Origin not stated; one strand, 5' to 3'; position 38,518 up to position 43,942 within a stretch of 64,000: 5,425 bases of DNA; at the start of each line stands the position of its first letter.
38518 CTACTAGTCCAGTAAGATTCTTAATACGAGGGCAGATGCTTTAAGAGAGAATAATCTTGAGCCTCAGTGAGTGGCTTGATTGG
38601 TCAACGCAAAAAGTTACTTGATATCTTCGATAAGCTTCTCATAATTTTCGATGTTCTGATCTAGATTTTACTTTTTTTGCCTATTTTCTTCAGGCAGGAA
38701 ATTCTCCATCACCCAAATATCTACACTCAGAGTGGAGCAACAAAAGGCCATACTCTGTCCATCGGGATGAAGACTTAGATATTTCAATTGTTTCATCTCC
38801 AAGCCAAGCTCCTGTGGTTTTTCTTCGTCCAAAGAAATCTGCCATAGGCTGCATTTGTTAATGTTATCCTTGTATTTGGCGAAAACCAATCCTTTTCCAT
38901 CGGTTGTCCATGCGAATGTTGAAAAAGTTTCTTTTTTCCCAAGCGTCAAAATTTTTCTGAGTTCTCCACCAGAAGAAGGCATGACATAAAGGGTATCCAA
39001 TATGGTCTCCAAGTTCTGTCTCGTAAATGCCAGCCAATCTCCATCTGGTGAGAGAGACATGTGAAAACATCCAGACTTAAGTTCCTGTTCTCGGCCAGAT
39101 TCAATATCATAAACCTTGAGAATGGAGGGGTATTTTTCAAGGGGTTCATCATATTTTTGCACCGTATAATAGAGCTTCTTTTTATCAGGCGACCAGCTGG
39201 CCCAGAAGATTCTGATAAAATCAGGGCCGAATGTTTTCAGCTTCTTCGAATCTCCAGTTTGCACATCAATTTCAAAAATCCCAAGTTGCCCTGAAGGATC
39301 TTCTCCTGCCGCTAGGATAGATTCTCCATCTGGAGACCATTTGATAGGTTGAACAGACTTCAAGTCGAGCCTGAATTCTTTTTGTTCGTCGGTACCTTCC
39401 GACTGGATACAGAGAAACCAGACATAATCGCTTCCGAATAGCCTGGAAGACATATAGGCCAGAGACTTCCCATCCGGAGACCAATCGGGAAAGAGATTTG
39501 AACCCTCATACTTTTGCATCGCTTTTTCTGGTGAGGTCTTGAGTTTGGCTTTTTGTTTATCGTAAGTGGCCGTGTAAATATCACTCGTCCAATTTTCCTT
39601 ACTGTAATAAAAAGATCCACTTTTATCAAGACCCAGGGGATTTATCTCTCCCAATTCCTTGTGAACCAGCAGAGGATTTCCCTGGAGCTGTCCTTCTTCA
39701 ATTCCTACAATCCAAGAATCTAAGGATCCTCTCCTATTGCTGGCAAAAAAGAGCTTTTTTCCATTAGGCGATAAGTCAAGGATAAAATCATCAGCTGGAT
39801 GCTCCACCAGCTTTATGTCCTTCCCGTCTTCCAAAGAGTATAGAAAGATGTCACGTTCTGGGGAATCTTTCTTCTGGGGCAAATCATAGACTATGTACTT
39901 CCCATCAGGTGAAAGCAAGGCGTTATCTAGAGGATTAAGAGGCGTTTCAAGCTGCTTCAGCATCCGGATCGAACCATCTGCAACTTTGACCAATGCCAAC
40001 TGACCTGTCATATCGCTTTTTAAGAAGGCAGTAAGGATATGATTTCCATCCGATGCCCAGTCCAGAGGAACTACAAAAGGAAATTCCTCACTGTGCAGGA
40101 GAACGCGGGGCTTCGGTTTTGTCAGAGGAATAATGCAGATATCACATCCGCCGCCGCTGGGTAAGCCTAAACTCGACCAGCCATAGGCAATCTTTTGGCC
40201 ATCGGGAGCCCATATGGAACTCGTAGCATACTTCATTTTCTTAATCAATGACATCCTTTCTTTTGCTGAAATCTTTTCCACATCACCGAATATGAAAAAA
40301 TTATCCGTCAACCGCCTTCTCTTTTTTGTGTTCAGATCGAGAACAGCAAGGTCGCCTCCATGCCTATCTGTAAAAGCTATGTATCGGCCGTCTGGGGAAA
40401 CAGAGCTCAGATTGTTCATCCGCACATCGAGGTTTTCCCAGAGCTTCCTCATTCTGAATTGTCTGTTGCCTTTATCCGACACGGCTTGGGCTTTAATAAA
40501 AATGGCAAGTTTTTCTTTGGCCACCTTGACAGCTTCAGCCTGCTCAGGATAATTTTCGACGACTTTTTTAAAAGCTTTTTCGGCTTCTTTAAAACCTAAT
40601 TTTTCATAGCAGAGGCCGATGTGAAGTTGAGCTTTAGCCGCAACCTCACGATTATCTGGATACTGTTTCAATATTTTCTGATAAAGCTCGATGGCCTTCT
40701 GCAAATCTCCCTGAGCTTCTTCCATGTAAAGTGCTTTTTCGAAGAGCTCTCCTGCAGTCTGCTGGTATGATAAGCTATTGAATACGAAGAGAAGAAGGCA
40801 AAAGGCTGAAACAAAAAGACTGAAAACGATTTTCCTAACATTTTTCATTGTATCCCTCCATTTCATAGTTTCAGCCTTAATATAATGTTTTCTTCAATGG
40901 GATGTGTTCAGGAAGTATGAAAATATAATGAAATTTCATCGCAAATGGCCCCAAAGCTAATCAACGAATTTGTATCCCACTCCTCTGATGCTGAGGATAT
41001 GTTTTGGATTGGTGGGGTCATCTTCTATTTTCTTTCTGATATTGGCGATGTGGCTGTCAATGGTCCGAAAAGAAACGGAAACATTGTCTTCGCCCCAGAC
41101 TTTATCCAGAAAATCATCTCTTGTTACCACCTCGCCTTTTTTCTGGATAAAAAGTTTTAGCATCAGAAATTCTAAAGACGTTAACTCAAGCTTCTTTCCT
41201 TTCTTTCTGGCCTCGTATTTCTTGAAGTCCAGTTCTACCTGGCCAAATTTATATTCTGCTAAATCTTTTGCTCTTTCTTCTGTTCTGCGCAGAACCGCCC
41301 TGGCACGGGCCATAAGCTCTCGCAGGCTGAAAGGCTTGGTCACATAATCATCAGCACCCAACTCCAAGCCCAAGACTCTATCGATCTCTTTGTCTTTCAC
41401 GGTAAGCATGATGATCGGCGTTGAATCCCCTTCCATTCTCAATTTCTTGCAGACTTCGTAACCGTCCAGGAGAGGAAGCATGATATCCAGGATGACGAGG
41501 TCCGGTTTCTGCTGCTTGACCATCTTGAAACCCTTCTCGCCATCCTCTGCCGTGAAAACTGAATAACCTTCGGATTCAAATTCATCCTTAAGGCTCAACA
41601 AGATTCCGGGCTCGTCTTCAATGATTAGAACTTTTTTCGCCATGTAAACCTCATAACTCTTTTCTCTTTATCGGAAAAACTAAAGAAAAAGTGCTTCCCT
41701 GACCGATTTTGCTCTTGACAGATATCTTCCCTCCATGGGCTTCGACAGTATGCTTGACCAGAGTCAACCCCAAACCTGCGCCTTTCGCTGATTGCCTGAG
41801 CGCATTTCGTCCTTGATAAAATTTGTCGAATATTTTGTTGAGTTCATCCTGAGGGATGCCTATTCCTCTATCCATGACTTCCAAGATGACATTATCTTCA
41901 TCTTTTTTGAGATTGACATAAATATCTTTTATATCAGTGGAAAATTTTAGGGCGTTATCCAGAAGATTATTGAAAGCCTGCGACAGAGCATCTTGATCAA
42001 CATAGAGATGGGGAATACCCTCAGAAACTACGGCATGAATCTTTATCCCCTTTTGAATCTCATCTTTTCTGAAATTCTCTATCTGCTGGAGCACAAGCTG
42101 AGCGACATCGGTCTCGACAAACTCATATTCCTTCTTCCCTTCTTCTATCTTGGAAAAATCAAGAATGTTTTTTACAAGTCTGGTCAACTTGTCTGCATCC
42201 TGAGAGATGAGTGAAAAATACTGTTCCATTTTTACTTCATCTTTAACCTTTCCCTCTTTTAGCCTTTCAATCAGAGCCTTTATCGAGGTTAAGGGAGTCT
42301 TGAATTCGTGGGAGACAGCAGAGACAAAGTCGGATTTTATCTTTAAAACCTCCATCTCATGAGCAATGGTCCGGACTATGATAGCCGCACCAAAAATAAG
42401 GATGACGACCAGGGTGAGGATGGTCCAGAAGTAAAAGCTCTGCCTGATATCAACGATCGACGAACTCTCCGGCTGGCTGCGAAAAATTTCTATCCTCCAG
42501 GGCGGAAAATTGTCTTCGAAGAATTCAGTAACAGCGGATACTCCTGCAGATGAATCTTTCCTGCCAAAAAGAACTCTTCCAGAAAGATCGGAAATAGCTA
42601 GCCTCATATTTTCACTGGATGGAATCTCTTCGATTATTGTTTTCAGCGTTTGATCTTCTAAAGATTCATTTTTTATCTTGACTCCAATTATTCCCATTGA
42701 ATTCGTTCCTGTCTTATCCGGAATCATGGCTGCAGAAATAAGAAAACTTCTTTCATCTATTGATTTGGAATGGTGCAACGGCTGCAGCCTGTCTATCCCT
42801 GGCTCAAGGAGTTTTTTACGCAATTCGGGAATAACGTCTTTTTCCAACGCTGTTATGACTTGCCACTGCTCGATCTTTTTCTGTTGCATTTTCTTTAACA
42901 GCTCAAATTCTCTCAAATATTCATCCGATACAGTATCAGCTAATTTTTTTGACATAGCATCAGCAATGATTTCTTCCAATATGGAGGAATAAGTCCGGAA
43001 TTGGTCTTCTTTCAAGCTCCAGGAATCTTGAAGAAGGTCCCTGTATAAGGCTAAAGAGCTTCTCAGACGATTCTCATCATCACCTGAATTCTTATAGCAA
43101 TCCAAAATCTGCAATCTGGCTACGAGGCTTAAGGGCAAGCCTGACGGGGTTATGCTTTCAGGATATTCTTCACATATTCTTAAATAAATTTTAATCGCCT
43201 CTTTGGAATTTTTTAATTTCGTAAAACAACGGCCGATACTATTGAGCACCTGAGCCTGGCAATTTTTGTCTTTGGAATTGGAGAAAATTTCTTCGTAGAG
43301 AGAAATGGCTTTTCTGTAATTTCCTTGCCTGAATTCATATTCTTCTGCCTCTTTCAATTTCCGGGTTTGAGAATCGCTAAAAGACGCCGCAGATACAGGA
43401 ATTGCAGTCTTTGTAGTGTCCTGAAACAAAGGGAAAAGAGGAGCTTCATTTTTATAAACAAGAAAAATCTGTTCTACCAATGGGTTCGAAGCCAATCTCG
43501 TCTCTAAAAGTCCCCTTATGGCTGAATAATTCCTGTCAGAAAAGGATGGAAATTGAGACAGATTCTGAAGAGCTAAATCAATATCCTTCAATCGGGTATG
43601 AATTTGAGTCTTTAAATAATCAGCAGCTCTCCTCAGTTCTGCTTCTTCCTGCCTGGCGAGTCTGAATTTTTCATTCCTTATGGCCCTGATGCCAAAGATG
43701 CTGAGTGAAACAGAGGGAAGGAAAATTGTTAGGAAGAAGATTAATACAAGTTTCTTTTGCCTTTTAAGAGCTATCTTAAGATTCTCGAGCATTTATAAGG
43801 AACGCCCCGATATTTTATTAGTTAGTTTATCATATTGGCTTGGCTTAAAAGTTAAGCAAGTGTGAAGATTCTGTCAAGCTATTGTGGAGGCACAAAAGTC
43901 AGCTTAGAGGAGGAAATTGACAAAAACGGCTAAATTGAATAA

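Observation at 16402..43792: Five tandem three-component modules: TPR-like sensor kinase, OmpR regulator, secreted TPR + TolB-like propeller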

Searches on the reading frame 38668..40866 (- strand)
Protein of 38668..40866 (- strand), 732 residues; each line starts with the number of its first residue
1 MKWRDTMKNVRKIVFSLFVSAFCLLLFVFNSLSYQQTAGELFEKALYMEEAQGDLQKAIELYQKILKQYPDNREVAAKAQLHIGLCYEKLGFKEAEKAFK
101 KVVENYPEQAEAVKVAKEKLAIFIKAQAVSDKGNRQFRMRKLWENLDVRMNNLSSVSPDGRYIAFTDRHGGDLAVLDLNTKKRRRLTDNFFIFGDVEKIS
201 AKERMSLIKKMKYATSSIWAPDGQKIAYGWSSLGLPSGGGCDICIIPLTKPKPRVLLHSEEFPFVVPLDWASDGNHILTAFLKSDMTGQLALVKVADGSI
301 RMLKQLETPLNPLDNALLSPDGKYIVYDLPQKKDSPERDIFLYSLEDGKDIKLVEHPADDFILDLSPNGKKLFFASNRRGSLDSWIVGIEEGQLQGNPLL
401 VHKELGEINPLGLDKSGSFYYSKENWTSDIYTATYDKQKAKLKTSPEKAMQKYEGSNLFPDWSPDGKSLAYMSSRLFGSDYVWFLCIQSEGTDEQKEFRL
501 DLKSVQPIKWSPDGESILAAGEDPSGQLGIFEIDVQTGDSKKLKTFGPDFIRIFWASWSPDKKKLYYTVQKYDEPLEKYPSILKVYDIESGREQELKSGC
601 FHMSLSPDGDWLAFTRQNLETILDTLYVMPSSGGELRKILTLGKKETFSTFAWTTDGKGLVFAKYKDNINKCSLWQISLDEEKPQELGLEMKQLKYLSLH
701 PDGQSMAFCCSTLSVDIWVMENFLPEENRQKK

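Call 4: search_protein_families(library=pfam, proteins=[window:38668-40866:-], max_evalue=0.01)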
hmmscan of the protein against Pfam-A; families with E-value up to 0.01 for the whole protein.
window:38668-40866:- (732 aa): 19 families
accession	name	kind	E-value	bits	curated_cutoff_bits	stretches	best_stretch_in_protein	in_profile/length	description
PF07676.18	PD40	-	1.9e-27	95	20.9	2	455-475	9-29/38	WD40-like Beta Propeller Repeat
PF25174.1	Beta-prop_THOC3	-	3.3e-16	59.6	305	2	503-723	3-203/272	THOC3 beta-propeller domain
PF00930.27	DPPIV_N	-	1.4e-11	44.2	22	0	559-618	1-63/354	Dipeptidyl peptidase IV (DPP IV) N-terminal region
PF13174.12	TPR_6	-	3.1e-11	43.6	26.3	2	41-71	3-32/33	Tetratricopeptide repeat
PF13428.12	TPR_14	-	1.2e-07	32.1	23.5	1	45-76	7-38/44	Tetratricopeptide repeat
PF02897.21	Peptidase_S9_N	-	7e-07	28.8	24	0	603-685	129-217/414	Prolyl oligopeptidase, N-terminal beta-propeller domain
PF24817.1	WD40_WDHD1_1st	-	3.5e-06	26.9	109.9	0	432-568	156-283/291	WDHD1 first WD40 domain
PF00515.34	TPR_1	-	5.2e-06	26.5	27.8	1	51-72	13-34/34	Tetratricopeptide repeat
PF13424.12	TPR_12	-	1e-05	26.1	30.1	1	49-107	13-76/77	Tetratricopeptide repeat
PF07719.23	TPR_2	-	1.1e-05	25.6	27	1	50-72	12-34/34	Tetratricopeptide repeat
PF24807.1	WD40_CDC20-Fz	-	1.9e-05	24.6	200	0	461-614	142-282/292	CDC20/Fizzy WD40 domain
PF14559.12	TPR_19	-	3.3e-05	24.6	25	1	51-112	3-61/68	Tetratricopeptide repeat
PF13432.12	TPR_16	-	0.00013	22.7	32.7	1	51-109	9-64/65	Tetratricopeptide repeat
PF23414.1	Beta-prop_EML_2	-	0.00033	20.6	90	0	461-573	46-147/266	Echinoderm microtubule-associated protein second beta-propeller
PF10282.15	Lactonase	-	0.0006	19.6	21.7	0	421-544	206-331/344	Lactonase, 7-bladed beta-propeller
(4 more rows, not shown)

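Call 79: search_protein_families(library=padloc, proteins=[window:38668-40866:-], max_evalue=0.001)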
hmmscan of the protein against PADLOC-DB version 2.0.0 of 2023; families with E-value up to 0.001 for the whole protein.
window:38668-40866:- (732 aa): 0 families

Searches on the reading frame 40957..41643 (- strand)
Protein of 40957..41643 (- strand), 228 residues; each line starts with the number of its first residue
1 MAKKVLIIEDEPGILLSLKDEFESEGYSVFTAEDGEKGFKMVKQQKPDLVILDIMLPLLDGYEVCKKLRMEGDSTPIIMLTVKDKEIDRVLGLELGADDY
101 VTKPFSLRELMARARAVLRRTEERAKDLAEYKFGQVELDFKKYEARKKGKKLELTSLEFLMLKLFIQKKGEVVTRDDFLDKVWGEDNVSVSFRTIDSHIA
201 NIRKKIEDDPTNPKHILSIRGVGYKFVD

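Call 5: search_protein_families(library=pfam, proteins=[window:40957-41643:-], max_evalue=0.01)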
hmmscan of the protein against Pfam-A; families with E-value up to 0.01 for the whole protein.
window:40957-41643:- (228 aa): 3 families
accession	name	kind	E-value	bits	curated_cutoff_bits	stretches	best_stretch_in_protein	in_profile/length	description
PF00072.30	Response_reg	-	3.8e-32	111.2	30.2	1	5-114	1-110/111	Response regulator receiver domain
PF00486.34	Trans_reg_C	-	2.5e-24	85.6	26.2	1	149-226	1-77/77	Transcriptional regulatory protein, C terminal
PF21695.3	GlnR_1st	-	0.0018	18.6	27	1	40-115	35-108/111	Transcription regulator GlnR, N-terminal domain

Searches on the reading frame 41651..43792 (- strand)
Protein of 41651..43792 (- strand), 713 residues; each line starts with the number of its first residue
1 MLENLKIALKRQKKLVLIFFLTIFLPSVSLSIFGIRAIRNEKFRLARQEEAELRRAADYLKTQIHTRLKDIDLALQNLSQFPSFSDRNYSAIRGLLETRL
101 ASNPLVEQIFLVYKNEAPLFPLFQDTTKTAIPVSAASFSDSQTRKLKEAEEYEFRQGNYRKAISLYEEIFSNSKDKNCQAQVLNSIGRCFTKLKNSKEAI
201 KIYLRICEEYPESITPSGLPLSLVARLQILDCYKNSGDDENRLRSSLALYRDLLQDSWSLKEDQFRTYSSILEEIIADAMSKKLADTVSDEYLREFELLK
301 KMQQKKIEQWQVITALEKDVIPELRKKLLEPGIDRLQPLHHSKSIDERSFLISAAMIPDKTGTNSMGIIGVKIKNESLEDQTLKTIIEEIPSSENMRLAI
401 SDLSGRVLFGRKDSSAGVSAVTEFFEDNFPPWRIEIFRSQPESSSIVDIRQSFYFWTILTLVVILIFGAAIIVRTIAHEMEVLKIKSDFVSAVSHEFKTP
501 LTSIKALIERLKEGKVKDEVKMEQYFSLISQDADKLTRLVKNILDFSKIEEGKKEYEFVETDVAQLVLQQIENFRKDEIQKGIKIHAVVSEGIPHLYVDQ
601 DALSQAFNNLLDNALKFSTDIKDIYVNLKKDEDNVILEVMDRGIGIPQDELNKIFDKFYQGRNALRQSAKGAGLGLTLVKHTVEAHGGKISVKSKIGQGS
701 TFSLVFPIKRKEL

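Call 5: search_protein_families(library=pfam, proteins=[window:41651-43792:-], max_evalue=0.01)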
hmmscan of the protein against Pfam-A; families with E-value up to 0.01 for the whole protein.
window:41651-43792:- (713 aa): 12 families
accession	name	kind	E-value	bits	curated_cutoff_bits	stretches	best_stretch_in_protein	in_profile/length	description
PF02518.31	HATPase_c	-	1.6e-29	103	26.4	1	599-709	2-110/111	Histidine kinase-, DNA gyrase B-, and HSP90-like ATPase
PF00512.31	HisKA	-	7.7e-19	68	26.9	1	486-552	2-66/66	His Kinase A (phospho-acceptor) domain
PF14501.12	HATPase_c_5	-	9.8e-07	29.1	22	1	601-694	4-90/102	GHKL domain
PF13174.12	TPR_6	-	4.7e-06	27.3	26.3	1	186-213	6-33/33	Tetratricopeptide repeat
PF13424.12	TPR_12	-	7.8e-06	26.4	30.1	1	153-206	13-71/77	Tetratricopeptide repeat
PF00515.34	TPR_1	-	4.6e-05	23.5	27.8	0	180-212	1-33/34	Tetratricopeptide repeat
PF07719.23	TPR_2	-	0.00015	22.1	27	0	180-212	1-33/34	Tetratricopeptide repeat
PF13432.12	TPR_16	-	0.00098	20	32.7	1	153-213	7-64/65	Tetratricopeptide repeat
PF13428.12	TPR_14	-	0.002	19.1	23.5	0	151-172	9-30/44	Tetratricopeptide repeat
PF13176.12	TPR_7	-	0.0027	18.1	27.9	0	155-168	11-24/36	Tetratricopeptide repeat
PF13181.12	TPR_8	-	0.0052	17.3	25.7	0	180-211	1-32/34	Tetratricopeptide repeat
PF12895.13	ANAPC3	-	0.0074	17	27.2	0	154-204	34-80/82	Anaphase-promoting complex, cyclosome, subunit 3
